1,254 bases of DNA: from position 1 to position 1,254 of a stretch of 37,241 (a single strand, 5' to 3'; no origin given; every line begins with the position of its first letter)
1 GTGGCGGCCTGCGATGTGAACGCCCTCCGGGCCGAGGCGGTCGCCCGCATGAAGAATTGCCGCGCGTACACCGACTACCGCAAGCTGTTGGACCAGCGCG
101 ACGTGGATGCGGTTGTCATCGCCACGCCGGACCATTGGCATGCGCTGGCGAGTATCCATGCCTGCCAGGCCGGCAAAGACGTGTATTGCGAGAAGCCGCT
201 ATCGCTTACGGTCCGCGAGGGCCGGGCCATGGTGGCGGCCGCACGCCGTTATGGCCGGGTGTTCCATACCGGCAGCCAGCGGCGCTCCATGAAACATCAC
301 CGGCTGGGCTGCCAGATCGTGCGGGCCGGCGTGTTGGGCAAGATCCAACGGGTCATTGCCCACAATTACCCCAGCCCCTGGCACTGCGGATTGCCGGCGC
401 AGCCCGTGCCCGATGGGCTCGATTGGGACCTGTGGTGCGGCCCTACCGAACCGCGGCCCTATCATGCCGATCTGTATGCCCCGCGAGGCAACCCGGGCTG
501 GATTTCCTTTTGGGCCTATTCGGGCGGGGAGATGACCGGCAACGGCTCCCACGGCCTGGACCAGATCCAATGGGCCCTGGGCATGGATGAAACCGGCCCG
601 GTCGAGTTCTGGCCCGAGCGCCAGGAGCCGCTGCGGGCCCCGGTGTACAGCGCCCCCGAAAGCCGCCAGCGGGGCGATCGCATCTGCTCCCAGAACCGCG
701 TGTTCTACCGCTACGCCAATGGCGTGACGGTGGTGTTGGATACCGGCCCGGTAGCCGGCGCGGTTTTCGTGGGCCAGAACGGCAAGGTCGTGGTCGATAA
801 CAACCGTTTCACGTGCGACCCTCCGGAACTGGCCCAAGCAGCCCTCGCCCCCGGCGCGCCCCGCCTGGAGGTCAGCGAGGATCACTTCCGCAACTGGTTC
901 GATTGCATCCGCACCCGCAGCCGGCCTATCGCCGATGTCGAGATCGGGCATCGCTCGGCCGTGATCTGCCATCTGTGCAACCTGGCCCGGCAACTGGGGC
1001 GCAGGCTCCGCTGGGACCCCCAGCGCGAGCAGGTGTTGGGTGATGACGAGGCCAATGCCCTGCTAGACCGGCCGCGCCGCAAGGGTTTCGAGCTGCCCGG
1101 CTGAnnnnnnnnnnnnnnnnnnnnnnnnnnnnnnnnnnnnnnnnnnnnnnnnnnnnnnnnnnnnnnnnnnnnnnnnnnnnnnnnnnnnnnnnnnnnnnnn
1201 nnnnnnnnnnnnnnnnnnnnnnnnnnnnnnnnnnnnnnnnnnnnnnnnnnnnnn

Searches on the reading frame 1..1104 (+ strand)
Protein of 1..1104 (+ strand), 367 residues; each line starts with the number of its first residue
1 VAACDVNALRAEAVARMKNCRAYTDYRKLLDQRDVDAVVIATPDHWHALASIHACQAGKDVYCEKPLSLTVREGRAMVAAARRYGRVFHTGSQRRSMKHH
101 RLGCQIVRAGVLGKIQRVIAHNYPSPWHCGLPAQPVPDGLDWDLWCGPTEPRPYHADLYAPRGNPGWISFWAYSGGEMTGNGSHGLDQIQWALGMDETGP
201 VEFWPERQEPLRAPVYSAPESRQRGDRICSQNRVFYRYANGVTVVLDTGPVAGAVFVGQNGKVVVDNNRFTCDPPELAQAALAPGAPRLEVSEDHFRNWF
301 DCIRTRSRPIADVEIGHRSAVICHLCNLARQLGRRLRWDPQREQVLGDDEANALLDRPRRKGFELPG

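Call 36: search_protein_families(library=pfam, proteins=[window:1-1104:+], max_evalue=0.001)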
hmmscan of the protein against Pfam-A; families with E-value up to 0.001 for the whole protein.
window:1-1104:+ (367 aa): 3 families
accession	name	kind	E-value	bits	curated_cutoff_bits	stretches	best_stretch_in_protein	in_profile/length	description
PF19051.5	GFO_IDH_MocA_C2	-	2.4e-31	109.6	23.3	1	129-364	41-253/254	Oxidoreductase family, C-terminal alpha/beta domain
PF01408.29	GFO_IDH_MocA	-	6.2e-20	72.5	24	1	2-91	30-119/120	Oxidoreductase family, NAD-binding Rossmann fold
PF22725.1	GFO_IDH_MocA_C3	-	0.00077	19.9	27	0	156-195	21-63/124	GFO/IDH/MocA C-terminal domain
